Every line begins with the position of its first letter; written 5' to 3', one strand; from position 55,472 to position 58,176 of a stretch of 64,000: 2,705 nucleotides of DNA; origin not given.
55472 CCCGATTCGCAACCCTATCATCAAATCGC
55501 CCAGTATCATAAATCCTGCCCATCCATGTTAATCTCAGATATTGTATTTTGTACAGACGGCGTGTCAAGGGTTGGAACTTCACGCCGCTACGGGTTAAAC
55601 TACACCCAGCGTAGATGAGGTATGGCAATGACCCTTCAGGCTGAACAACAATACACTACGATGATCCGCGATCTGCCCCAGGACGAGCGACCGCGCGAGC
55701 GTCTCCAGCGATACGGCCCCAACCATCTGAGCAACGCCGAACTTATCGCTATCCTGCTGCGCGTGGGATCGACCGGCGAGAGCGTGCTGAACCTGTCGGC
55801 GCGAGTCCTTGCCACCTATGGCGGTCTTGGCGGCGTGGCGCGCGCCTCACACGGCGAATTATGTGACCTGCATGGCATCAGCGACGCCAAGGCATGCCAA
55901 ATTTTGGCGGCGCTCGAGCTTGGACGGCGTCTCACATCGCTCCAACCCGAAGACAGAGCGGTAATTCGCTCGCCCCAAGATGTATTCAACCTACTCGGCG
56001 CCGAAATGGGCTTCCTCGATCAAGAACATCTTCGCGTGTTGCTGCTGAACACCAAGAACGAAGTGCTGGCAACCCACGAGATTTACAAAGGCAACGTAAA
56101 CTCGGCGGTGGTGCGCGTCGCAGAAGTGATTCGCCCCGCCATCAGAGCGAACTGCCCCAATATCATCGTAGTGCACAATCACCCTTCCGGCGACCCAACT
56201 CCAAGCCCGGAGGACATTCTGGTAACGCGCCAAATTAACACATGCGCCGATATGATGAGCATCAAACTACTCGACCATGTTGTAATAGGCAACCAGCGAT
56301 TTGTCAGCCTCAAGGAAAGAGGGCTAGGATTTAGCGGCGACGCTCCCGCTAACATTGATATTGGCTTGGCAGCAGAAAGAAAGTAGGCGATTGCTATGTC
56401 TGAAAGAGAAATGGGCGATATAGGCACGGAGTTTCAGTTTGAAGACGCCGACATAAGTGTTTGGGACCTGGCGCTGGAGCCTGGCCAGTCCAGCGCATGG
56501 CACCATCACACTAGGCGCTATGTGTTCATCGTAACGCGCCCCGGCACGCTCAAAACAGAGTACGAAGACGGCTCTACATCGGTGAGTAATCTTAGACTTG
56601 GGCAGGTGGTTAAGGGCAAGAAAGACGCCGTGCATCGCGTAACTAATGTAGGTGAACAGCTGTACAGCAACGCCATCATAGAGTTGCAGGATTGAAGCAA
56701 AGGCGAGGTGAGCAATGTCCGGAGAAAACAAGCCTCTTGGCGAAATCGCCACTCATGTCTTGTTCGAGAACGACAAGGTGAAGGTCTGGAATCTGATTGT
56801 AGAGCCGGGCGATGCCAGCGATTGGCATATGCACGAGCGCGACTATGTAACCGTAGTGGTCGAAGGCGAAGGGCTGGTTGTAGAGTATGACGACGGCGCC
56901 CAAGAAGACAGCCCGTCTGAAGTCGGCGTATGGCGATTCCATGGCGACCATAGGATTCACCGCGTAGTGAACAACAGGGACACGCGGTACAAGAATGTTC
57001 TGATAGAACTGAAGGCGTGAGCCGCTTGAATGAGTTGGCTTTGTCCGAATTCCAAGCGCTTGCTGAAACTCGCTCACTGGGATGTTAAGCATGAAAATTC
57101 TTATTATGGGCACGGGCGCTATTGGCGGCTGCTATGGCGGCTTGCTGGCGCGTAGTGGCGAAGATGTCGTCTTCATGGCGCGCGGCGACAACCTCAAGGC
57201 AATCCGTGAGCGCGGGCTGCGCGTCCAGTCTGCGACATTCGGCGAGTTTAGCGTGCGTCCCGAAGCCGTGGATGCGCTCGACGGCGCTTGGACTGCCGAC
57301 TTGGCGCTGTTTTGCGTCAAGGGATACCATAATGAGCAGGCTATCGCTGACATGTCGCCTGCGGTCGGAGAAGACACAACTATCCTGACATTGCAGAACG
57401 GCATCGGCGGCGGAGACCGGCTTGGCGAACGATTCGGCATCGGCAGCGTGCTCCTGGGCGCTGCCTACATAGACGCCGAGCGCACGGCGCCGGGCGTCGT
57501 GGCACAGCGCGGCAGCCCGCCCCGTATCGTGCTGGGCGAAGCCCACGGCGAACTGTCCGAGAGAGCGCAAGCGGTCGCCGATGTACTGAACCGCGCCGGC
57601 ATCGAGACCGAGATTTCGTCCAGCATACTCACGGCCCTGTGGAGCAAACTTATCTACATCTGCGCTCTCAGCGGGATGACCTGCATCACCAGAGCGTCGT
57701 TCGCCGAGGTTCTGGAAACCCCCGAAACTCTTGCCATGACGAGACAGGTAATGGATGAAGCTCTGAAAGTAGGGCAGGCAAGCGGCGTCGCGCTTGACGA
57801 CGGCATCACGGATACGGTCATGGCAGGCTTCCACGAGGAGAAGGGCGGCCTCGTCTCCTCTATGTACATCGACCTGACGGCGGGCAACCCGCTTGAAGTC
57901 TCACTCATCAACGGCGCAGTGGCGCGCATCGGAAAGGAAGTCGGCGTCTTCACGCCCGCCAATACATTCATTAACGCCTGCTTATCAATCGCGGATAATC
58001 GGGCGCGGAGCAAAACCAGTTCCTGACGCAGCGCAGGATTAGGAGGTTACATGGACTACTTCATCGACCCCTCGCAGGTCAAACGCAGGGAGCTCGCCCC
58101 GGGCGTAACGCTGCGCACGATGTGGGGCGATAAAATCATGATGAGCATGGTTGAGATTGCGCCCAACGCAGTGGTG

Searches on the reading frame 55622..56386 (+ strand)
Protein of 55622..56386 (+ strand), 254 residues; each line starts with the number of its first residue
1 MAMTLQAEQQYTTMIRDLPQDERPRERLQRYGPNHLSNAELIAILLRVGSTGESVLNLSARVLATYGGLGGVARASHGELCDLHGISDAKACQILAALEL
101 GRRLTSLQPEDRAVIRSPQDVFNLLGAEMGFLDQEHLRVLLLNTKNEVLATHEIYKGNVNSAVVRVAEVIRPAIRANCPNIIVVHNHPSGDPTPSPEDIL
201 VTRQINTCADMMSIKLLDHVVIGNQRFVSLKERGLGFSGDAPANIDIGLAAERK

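Call 81: search_protein_families(library=pfam, proteins=[window:55622-56386:+], max_evalue=0.001)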
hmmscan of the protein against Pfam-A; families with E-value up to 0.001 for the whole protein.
window:55622-56386:+ (254 aa): 2 families
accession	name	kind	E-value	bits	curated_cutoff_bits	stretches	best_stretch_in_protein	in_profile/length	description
PF04002.20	RadC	-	2.9e-41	140.6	22.1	1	115-235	1-121/121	RadC-like JAB domain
PF20582.4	UPF0758_N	-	2.8e-26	91.8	27.1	1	15-92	1-77/77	UPF0758 N-terminal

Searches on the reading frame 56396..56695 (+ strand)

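Call 81: search_protein_families(library=pfam, proteins=[window:56396-56695:+], max_evalue=0.001)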
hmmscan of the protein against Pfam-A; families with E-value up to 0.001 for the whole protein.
window:56396-56695:+ (99 aa): 1 family
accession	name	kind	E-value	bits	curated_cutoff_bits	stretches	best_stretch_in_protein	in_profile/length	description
PF07883.17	Cupin_2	-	6e-05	23.1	27.2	1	26-87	4-61/70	Cupin domain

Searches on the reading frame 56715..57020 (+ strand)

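Call 81: search_protein_families(library=pfam, proteins=[window:56715-57020:+], max_evalue=0.001)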
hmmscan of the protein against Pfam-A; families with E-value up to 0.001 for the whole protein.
window:56715-57020:+ (101 aa): 1 family
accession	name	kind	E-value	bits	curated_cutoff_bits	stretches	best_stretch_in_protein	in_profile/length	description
PF07883.17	Cupin_2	-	0.00052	20.1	27.2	0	28-62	4-37/70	Cupin domain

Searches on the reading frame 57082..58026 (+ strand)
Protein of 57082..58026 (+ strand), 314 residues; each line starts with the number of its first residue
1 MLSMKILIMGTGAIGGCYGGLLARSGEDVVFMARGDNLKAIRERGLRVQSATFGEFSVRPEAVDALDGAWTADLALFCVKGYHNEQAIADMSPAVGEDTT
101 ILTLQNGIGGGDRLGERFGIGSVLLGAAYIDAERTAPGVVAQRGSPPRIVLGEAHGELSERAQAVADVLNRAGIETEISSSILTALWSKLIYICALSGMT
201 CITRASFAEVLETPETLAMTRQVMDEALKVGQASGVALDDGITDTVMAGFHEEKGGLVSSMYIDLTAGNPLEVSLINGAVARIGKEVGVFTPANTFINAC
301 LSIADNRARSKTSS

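Call 81: search_protein_families(library=pfam, proteins=[window:57082-58026:+], max_evalue=0.001)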
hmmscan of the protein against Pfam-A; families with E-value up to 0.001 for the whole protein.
window:57082-58026:+ (314 aa): 2 families
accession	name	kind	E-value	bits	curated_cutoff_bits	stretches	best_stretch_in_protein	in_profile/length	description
PF02558.23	ApbA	-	9.1e-37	126.4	22.2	1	6-154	1-148/150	Ketopantoate reductase PanE/ApbA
PF08546.17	ApbA_C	-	4.5e-28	98.6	22.7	1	182-301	2-121/125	Ketopantoate reductase PanE/ApbA C terminal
